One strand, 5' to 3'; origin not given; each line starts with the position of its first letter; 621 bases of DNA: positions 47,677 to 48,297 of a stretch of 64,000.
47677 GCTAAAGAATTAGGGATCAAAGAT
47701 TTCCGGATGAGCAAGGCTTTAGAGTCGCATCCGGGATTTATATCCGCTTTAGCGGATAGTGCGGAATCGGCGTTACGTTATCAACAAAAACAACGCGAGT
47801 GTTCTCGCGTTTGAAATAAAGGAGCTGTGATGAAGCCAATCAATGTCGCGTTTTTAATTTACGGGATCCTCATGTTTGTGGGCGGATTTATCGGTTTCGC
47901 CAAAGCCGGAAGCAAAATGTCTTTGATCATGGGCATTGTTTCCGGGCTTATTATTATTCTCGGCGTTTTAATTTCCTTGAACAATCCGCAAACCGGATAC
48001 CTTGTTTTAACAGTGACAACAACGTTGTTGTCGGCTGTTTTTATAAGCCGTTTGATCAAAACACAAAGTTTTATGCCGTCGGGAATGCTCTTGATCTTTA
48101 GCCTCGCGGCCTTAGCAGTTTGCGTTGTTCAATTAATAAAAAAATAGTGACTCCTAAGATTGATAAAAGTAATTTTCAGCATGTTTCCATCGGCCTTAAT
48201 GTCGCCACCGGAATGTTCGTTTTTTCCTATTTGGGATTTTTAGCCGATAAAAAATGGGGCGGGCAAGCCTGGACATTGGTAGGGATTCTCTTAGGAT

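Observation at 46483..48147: Membrane-anchored ferrochelatase followed by a bacterial TMEM14 homolog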

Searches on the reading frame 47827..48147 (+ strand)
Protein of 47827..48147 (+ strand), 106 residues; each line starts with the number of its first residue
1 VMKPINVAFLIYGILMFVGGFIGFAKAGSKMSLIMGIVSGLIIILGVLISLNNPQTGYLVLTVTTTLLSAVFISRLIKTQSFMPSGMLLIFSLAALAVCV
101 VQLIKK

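Call 3: search_protein_families(library=pfam, proteins=[window:47827-48147:+], max_evalue=1)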
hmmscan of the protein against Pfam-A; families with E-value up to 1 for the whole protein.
window:47827-48147:+ (106 aa): 4 families
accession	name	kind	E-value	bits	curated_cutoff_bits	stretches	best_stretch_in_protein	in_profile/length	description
PF03647.18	Tmemb_14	-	1.1e-21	77.7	24.8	1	10-98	3-91/92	Transmembrane proteins 14C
PF20712.2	CyanoTRADDas_TM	-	0.02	15.4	24.3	1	29-71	10-56/68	Cyanobacterial TRADD-N associated 2-Transmembrane domain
PF09843.14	DUF2070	-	0.25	10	30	1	10-104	80-175/561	Predicted membrane protein (DUF2070)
PF11877.13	DUF3397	-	0.54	10.9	25.9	0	40-105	11-79/112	Protein of unknown function (DUF3397)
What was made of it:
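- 47830..48147 (+): Bacterial TMEM14 / UPF0136 family gene, 105 aa, four hydrophobic helices. PF03647 E 1.1e-21, full length (call 3).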

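Call 5: search_protein_families(library=ncbifam, proteins=[window:47827-48147:+], max_evalue=0.01)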
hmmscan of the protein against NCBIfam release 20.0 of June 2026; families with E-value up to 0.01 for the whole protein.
window:47827-48147:+ (106 aa): 0 families

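Call 13: find_homologous_proteins(query=window:47827-48147:+, max_evalue=0.001)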
Query window:47827-48147:+ (106 aa): 38 proteins with E <= 0.001 among 49 candidates.
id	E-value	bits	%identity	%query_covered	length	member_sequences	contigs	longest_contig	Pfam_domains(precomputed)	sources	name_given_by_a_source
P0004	8.9e-54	197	100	99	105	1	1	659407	PF03647.19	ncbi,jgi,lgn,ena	ncbi:MAG: TMEM14 family protein [Candidatus Omnitrophota bacterium]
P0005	5.5e-26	108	55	95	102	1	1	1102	PF03647.19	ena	-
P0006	1.7e-24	104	54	88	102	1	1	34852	PF03647.19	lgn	-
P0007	1.5e-23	101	57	99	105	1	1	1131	PF03647.19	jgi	jgi:uncharacterized membrane protein (UPF0136 family)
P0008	3.2e-22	96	51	93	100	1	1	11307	PF03647.19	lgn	-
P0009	5.8e-22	96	50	95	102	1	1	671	PF03647.19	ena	-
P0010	7.8e-22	95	50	95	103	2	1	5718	PF03647.19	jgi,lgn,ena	-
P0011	1.4e-21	94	54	95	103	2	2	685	PF03647.19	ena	-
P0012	2.8e-21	93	52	95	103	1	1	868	PF03647.19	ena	-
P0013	4.8e-21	93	57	91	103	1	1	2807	PF03647.19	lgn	-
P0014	4.8e-21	93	54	91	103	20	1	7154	PF03647.19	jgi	-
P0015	5.4e-21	92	55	88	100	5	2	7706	PF03647.19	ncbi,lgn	-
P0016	6.5e-21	92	55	91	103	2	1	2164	PF03647.19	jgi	-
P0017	1.2e-20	91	54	91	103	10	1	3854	PF03647.19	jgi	-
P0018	1.7e-20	91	54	91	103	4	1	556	PF03647.19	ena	-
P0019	2.9e-20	90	54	91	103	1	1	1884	PF03647.19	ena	-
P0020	3.3e-20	90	51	89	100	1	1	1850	PF03647.19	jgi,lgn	-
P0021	7.7e-20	89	57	86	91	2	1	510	PF03647.19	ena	-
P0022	2.2e-19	87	50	94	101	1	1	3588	PF03647.19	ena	-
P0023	5.6e-19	86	53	90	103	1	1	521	PF03647.19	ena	-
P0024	6.4e-19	86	55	92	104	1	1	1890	PF03647.19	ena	-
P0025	7.7e-19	86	52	95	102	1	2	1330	PF03647.19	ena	-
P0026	1.6e-18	85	51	91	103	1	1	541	PF03647.19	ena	-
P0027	2.1e-18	84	51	91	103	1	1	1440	PF03647.19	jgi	-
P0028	6.3e-18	83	57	82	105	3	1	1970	PF03647.19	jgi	jgi:uncharacterized membrane protein (UPF0136 family)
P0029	1.0e-17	82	50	92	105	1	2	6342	PF03647.19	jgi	jgi:uncharacterized membrane protein (UPF0136 family)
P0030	2.9e-17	81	52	99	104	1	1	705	PF03647.19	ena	-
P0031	1.1e-16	79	51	81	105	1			PF03647.19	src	-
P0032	2.4e-16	78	51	88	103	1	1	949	PF03647.19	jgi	-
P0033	2.8e-16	77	48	94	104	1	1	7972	PF03647.19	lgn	-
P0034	3.8e-16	77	49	92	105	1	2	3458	PF03647.19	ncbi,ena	-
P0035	3.8e-16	77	52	76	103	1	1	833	PF03647.19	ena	-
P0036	7.9e-15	73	50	87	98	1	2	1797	PF03647.19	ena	-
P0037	1.3e-14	72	50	99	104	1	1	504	PF03647.19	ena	-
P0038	7.4e-13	66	49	76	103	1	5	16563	PF03647.19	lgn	-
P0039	9.5e-13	66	41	94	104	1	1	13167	PF03647.19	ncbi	-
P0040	1.6e-12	65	47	99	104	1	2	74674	PF03647.19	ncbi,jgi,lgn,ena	-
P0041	3.1e-12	64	52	76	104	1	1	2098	PF03647.19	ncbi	-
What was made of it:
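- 47830..48147 (+): NCBI's name for the protein appears in call 13.
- Checked: NCBI already names this exact protein 'TMEM14 family protein [Candidatus Omnitrophota bacterium]' (call 13).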

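Call 19: find_related_loci(query=A1, collection=genome_contigs, flank=10000)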
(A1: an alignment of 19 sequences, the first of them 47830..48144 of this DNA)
Query A1 (105 aa) in genome_contigs; peptide patterns used: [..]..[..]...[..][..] (x = any residue, [..] = any of these).
65 stretches matched a pattern; 41 encode a relative of the query (tblastn E <= 1e-3); 41 distinct loci.
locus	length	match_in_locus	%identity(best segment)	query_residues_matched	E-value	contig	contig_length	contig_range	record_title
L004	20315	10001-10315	45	1-105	1e-26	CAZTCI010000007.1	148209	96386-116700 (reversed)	MAG TPA_asm: uncultured Planctomycetales bacterium isolate binchicken_co185_276 genome assembly, contig: NODE_128_length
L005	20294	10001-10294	49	5-103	5e-25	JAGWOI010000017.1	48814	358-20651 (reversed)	MAG: Candidatus Omnitrophota bacterium isolate REEB252 contig-150_1050, whole genome shotgun sequence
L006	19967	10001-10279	49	10-103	4e-22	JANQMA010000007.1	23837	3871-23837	MAG: Candidatus Omnitrophota bacterium isolate PL25a_bin.80 k99_4515862, whole genome shotgun sequence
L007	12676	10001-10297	44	5-104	5e-21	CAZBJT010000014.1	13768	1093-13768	MAG TPA_asm: uncultured Planctomycetales bacterium isolate binchicken_co54_492 genome assembly, contig: NODE_7994_length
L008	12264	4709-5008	42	1-104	2e-20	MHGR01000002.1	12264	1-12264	MAG: Omnitrophica WOR_2 bacterium RIFCSPHIGHO2_02_FULL_52_10 rifcsphigho2_02_scaffold_10449, whole genome shotgun sequen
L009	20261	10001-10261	49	3-89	2e-20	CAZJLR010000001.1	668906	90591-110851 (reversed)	MAG TPA_asm: uncultured Candidatus Obscuribacterales bacterium isolate SRP262948_co1_150 genome assembly, contig: NODE_3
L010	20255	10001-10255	51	8-91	4e-20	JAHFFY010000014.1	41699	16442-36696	MAG: Candidatus Omnitrophota bacterium isolate nzgw302 NODE_1031_length_41700_cov_3.949662, whole genome shotgun sequenc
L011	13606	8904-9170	47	3-91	6e-20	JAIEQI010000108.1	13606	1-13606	MAG: Candidatus Obscuribacterales bacterium isolate co.spades.DASTOOL.2.5kb_125 c_000000432238, whole genome shotgun seq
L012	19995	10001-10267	47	3-91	6e-20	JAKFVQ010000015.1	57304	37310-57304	MAG: Candidatus Obscuribacterales bacterium isolate D3_Bin_5 D3_0000142, whole genome shotgun sequence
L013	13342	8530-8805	45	11-103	7e-19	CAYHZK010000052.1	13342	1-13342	MAG TPA_asm: uncultured Planctomycetales bacterium isolate ERP119705_co15_651 genome assembly, contig: NODE_5213_length_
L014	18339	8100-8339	52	9-89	1e-18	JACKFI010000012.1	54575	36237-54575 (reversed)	MAG: Candidatus Omnitrophota bacterium isolate HK-STAS-OMNI-1 HK-STAS-OMNI-1_12, whole genome shotgun sequence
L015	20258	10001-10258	47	5-91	5e-18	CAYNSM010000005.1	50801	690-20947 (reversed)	MAG TPA_asm: uncultured Planctomycetales bacterium isolate SRP278252_co1_54 genome assembly, contig: NODE_879_length_508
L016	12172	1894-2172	43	11-104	5e-18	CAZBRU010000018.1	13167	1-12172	MAG TPA_asm: uncultured Planctomycetales bacterium isolate ERP125453_co2_380 genome assembly, contig: NODE_1865_length_1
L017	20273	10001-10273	48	11-102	9e-18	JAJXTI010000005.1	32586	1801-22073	MAG: bacterium isolate BP4.bin41 NODE_1276_length_32586_cov_1.227456, whole genome shotgun sequence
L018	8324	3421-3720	47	5-105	1e-17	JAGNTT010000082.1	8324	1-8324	MAG: Candidatus Omnitrophota bacterium isolate Go_SlAct_bin_392 Go_SlAct_46108_length_8324_cov_7.257289, whole genome sh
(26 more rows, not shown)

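Call 41: search_solved_structures(query=window:47830-48147:+, max_evalue=10, show_alignments=2)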
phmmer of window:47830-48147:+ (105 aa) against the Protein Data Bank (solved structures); distinct sequences matched with E-value up to 10: 3.
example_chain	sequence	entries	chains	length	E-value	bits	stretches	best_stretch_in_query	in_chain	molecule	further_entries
2los_A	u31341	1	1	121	6.9e-07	32.8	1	10-100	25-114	Transmembrane protein 14C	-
2loo_A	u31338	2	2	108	0.033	17.9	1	10-99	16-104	Transmembrane protein 14A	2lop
8zeh_r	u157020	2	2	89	0.11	16.2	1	79-103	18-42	Tp-PsaR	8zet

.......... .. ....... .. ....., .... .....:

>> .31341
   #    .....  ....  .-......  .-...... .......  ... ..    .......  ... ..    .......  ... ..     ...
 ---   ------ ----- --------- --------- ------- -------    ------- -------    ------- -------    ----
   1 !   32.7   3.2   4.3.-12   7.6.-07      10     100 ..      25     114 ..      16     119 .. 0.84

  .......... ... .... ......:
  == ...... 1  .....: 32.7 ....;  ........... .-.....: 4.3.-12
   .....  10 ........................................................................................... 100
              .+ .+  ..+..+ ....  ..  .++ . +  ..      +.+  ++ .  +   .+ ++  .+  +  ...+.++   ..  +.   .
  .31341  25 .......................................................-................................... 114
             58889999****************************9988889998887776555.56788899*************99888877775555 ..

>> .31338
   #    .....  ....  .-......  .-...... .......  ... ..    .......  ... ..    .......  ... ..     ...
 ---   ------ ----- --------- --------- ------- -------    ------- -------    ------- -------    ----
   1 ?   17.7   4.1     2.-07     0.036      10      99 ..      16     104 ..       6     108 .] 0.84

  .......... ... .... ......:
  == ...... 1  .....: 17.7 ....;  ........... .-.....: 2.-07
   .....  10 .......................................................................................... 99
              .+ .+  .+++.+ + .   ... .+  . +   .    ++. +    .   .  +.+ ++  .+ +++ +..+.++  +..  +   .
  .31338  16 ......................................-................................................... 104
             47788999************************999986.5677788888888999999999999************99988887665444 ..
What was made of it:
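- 47830..48147 (+): TMEM14C 2LOS E 6.9e-7 (call 41).
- On TMEM14 / UPF0136 (PF03647): Pairwise alignment to TMEM14C 2LOS (call 41).
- Checked: The motifs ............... and FMP.G are shared (call 41).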

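Call 60: find_encoding_contigs(protein=P0006, flank=5000, max_places=2)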
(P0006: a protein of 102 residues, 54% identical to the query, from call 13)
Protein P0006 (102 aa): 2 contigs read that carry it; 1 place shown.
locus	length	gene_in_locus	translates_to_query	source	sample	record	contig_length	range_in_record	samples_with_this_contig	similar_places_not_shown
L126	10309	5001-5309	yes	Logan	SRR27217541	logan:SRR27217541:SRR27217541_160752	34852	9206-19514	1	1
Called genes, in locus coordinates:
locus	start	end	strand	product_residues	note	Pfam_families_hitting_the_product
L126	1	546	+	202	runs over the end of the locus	PF12804:NTP_transf_3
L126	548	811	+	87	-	PF02597:ThiS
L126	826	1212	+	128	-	-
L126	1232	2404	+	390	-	PF01139:RtcB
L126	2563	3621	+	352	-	PF05201:GlutR_N, PF01488:Shikimate_DH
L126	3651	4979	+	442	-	PF00762:Ferrochelatase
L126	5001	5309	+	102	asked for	PF03647:Tmemb_14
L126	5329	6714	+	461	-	PF13489:Methyltransf_23, PF07021:MetW (weak), PF08241:Methyltransf_11, PF08242:Methyltransf_12, PF13649:Methyltransf_25, PF13847:Methyltransf_31, PF00535:Glycos_transf_2, PF10111:Glyco_tranf_2_2, +1 more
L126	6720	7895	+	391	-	-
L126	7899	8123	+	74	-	-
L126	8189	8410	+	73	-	PF09527:ATPase_gene1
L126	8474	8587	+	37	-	-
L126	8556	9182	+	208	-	PF00119:ATP-synt_A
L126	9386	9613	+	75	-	PF00137:ATP-synt_C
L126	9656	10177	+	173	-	PF00430:ATP-synt_B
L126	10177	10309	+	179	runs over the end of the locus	PF00213:OSCP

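Call 61: find_encoding_contigs(protein=P0008, flank=5000, max_places=2)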
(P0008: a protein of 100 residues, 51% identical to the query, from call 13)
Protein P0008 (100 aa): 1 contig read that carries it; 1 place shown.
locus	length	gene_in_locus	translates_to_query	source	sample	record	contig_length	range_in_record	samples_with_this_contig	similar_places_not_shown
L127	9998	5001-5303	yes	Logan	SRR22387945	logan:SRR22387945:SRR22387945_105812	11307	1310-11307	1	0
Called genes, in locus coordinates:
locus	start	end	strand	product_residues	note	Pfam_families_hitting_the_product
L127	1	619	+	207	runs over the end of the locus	PF12804:NTP_transf_3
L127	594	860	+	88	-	PF02597:ThiS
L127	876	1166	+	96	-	-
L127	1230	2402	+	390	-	PF01139:RtcB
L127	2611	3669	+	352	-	PF05201:GlutR_N, PF01488:Shikimate_DH, PF01408:GFO_IDH_MocA (weak)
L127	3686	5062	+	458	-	PF00762:Ferrochelatase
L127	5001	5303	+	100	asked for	PF03647:Tmemb_14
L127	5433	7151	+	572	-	PF02543:Carbam_trans_N, PF16861:Carbam_trans_C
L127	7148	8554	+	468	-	PF01209:Ubie_methyltran (weak), PF13489:Methyltransf_23, PF07021:MetW (weak), PF13847:Methyltransf_31, PF08241:Methyltransf_11, PF08242:Methyltransf_12, PF13649:Methyltransf_25, PF00535:Glycos_transf_2, +1 more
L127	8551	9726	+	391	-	-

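Call 62: find_encoding_contigs(protein=P0040, flank=5000, max_places=2)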
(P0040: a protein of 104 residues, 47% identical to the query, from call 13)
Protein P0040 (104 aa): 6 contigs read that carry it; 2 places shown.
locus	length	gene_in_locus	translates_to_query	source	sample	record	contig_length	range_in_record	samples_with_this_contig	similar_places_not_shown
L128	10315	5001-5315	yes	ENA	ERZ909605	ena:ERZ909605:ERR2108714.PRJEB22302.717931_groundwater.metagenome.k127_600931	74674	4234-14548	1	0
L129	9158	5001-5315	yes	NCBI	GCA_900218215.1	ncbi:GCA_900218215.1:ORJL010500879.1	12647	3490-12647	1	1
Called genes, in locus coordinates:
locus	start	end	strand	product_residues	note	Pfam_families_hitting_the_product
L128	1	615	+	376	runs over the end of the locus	PF05140:ResB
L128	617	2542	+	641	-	PF01578:Cytochrom_C_asm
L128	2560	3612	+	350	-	PF05201:GlutR_N, PF01488:Shikimate_DH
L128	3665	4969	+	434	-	PF00762:Ferrochelatase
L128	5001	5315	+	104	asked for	PF03647:Tmemb_14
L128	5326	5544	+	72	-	PF09527:ATPase_gene1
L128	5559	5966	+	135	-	-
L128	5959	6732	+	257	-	PF00119:ATP-synt_A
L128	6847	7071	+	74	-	PF00137:ATP-synt_C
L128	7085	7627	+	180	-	PF00430:ATP-synt_B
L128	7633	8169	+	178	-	PF00213:OSCP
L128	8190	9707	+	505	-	PF02874:ATP-synt_ab_N, PF09378:HAS-barrel (weak), PF00006:ATP-synt_ab, PF00306:ATP-synt_ab_C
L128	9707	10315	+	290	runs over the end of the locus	PF00231:ATP-synt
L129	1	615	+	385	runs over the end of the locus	PF05140:ResB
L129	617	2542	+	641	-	PF01578:Cytochrom_C_asm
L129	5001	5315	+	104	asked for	PF03647:Tmemb_14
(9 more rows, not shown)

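Call 74: find_encoding_contigs(protein=P0038, flank=5000, max_places=2)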
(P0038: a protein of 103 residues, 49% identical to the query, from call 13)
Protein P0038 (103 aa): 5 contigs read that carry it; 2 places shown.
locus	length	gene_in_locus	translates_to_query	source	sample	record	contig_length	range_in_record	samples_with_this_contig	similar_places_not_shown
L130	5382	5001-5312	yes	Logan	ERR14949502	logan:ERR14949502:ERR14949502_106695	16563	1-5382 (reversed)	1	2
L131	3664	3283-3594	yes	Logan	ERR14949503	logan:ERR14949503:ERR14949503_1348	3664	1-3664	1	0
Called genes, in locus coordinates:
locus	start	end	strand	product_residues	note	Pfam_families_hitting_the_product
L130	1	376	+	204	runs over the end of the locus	-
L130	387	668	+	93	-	PF13145:Rotamase_2 (weak), PF13616:Rotamase_3, PF00639:Rotamase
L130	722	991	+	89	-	-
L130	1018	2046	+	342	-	PF00793:DAHP_synth_1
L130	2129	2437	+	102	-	-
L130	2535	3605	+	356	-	PF05201:GlutR_N, PF01488:Shikimate_DH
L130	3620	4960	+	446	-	PF01903:CbiX (faint), PF00762:Ferrochelatase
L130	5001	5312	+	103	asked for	PF03647:Tmemb_14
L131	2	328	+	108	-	?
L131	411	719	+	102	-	-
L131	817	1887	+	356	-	PF05201:GlutR_N, PF01488:Shikimate_DH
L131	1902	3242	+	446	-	PF01903:CbiX (faint), PF00762:Ferrochelatase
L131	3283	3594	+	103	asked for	PF03647:Tmemb_14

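Call 75: find_encoding_contigs(protein=P0033, flank=5000, max_places=2)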
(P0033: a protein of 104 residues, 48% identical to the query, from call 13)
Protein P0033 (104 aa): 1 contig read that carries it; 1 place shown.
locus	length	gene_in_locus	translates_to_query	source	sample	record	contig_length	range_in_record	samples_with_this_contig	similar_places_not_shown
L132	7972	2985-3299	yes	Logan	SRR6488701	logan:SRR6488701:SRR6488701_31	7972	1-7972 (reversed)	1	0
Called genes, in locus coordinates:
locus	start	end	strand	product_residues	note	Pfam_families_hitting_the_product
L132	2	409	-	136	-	?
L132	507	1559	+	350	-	PF05201:GlutR_N, PF01488:Shikimate_DH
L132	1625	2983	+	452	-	PF00762:Ferrochelatase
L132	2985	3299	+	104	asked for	PF03647:Tmemb_14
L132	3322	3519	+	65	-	PF09527:ATPase_gene1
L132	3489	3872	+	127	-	-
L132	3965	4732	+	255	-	PF00119:ATP-synt_A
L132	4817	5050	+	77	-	PF00137:ATP-synt_C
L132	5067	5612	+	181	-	PF00430:ATP-synt_B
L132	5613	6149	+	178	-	PF00213:OSCP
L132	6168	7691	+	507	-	PF02874:ATP-synt_ab_N, PF09378:HAS-barrel (weak), PF00006:ATP-synt_ab, PF00306:ATP-synt_ab_C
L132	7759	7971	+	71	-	?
